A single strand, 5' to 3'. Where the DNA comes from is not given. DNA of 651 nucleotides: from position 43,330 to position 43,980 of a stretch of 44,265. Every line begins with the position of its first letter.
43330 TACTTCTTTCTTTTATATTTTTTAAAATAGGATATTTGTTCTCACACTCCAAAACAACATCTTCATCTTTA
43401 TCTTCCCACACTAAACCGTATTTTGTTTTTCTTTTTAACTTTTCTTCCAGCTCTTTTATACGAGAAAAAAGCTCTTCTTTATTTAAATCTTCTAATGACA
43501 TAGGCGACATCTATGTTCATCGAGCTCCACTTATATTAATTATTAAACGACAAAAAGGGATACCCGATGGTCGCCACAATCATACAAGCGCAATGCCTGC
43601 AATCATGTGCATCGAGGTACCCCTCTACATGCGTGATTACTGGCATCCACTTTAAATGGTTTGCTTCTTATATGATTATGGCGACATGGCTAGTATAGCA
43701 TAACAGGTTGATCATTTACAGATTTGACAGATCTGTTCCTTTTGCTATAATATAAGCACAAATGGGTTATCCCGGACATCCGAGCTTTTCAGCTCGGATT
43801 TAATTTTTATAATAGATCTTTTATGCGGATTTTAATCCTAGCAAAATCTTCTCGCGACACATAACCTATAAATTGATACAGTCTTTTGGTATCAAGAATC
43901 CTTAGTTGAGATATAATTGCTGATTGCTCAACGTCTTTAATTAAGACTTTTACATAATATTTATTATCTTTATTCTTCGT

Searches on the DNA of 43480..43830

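Call 79: search_rna_families(source=window, start=43480, end=43830, threshold=evalue, max_evalue=5)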
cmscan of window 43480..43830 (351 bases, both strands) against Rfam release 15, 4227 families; matches with E-value up to 5: 1.
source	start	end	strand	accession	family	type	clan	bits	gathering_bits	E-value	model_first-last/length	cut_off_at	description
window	43715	43819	+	RF02621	BSnc120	Gene; sRNA;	-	14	114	3.9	1-88/88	no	Brucella sRNA 120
